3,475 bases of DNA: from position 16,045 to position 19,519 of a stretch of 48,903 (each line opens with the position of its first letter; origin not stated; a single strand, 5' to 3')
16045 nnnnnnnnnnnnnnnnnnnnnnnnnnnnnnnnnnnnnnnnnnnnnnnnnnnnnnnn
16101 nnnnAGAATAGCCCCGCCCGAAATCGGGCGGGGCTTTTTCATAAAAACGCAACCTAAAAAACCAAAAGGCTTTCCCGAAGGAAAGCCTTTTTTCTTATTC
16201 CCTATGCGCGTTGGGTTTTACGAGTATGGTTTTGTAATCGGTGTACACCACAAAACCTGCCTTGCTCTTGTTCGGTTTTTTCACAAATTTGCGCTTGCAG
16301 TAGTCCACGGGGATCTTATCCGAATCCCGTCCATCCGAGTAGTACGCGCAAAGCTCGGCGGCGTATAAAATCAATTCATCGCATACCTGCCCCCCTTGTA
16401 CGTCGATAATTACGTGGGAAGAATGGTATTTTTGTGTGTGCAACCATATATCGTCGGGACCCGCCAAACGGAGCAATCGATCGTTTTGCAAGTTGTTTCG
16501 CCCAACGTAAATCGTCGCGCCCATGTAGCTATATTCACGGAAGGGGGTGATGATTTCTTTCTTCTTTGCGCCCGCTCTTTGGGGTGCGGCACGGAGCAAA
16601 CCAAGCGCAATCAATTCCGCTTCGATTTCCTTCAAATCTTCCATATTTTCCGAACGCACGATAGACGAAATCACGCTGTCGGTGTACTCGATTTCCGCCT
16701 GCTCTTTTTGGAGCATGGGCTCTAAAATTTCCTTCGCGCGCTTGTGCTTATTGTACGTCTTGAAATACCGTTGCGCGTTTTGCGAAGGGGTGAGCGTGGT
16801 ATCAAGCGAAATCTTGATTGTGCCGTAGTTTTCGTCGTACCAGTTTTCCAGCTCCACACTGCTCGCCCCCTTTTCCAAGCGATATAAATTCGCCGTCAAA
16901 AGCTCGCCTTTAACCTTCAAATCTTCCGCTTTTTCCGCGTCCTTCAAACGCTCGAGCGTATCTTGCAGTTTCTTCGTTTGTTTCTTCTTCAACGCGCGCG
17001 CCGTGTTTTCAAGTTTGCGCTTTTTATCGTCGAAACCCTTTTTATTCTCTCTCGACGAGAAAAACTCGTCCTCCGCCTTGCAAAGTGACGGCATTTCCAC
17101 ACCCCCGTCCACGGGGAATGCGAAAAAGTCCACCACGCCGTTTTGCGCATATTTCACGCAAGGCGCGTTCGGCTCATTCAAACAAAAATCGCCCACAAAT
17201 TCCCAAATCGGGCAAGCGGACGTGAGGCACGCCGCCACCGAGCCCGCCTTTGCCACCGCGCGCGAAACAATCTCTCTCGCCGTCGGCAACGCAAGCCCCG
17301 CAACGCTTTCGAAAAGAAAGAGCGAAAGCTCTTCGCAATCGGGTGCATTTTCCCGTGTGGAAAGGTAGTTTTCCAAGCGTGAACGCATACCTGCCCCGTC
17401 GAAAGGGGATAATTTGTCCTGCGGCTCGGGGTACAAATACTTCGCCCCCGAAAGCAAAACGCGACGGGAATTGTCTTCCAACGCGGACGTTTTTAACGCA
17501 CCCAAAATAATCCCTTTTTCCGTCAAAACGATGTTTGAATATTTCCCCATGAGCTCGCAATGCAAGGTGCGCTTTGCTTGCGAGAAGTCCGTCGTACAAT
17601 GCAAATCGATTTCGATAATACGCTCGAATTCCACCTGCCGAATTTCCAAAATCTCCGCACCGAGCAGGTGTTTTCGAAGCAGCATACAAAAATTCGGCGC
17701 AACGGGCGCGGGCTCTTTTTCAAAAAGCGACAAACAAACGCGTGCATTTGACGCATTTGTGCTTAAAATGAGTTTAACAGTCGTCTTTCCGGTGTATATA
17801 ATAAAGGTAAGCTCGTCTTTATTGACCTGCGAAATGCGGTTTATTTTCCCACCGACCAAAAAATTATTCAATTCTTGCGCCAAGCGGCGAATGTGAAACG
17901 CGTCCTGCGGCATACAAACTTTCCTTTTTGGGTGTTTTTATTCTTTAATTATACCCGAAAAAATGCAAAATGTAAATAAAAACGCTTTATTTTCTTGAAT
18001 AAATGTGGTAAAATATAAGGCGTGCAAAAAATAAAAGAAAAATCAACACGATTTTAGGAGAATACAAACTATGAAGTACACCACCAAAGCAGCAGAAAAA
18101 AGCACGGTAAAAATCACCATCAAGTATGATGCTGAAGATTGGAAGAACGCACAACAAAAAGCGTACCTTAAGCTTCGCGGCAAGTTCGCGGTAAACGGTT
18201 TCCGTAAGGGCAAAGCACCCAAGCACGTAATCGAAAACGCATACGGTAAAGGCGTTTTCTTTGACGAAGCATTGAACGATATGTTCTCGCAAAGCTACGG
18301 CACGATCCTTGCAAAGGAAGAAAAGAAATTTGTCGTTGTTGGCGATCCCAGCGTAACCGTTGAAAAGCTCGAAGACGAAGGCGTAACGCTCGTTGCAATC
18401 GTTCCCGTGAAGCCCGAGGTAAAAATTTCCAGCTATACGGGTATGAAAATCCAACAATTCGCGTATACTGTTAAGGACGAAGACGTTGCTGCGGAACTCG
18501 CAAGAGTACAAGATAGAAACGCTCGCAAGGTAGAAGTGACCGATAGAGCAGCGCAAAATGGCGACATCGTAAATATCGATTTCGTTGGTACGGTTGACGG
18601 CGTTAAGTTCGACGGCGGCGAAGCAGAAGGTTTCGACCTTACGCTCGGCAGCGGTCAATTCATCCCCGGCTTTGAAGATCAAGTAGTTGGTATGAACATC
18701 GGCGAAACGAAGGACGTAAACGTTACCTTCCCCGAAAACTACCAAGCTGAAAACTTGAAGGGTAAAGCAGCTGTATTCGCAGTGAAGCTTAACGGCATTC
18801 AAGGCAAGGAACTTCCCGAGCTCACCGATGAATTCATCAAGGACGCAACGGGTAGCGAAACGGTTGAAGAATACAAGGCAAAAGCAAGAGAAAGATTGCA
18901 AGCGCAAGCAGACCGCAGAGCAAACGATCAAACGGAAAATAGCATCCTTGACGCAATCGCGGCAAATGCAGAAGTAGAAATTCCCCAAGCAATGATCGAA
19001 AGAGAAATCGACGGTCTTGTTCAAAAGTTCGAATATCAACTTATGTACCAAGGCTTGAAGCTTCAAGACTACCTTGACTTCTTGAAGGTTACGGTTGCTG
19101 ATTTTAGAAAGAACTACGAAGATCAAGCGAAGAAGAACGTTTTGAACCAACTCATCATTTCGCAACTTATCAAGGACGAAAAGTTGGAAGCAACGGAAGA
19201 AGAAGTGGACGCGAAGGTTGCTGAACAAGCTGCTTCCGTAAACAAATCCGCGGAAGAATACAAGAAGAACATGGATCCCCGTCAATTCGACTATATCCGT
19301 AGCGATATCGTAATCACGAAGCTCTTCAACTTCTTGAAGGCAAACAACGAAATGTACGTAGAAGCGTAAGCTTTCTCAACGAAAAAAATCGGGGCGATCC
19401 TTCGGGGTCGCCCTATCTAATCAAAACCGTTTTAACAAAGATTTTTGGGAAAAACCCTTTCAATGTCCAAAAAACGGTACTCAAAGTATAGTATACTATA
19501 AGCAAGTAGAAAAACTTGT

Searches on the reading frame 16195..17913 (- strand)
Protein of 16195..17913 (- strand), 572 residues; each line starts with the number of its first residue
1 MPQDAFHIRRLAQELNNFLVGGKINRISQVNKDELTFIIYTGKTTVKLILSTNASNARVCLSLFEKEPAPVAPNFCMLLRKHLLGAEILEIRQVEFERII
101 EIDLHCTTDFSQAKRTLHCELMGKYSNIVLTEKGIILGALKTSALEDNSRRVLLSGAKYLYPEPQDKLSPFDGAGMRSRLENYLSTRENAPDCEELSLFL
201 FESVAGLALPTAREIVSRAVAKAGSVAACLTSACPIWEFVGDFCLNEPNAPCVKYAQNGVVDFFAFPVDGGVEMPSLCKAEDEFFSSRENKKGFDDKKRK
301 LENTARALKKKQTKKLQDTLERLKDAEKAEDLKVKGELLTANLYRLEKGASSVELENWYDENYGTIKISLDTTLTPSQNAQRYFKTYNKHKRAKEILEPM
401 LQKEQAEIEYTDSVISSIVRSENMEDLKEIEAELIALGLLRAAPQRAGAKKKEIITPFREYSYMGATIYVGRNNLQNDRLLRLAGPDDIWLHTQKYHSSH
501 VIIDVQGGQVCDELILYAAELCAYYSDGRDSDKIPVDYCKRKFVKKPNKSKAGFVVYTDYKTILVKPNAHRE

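Call 46: search_protein_families(library=pfam, proteins=[window:16195-17913:-])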
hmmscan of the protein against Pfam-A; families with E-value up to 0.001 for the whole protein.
window:16195-17913:- (572 aa): 3 families
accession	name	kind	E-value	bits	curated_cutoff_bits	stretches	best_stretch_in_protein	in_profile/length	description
PF05833.16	NFACT_N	-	4e-106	356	31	1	4-452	1-455/456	NFACT N-terminal and middle domains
PF05670.18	NFACT-R_1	-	1.5e-08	35.6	29.8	1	463-549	8-98/112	NFACT protein RNA binding domain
PF18297.6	NFACT-R_2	-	1.2e-07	32.2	26.9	1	467-542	11-83/104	NFACT protein RNA binding domain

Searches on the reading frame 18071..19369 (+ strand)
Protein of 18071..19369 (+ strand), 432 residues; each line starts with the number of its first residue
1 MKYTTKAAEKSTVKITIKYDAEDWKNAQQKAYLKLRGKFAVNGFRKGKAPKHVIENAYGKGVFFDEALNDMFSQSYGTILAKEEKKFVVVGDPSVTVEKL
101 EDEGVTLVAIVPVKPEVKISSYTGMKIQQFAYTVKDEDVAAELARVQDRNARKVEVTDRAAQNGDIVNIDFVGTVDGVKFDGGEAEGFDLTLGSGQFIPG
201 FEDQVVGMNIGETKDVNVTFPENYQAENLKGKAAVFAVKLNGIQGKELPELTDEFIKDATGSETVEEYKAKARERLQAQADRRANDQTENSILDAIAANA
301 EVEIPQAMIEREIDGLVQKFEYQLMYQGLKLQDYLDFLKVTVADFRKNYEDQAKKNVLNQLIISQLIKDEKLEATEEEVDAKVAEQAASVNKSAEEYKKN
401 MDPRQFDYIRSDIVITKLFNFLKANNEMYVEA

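Call 46: search_protein_families(library=pfam, proteins=[window:18071-19369:+])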
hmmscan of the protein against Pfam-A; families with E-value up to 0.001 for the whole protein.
window:18071-19369:+ (432 aa): 3 families
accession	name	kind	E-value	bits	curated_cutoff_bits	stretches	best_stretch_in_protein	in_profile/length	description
PF05698.19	Trigger_C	-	2.1e-35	122.6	22.7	1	264-423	1-161/162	Bacterial trigger factor protein (TF) C-terminus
PF05697.18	Trigger_N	-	4.3e-35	121.5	22.2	1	1-145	1-143/144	Bacterial trigger factor protein (TF)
PF00254.34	FKBP_C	-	4.2e-21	75.5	21.1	1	158-240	2-93/94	FKBP-type peptidyl-prolyl cis-trans isomerase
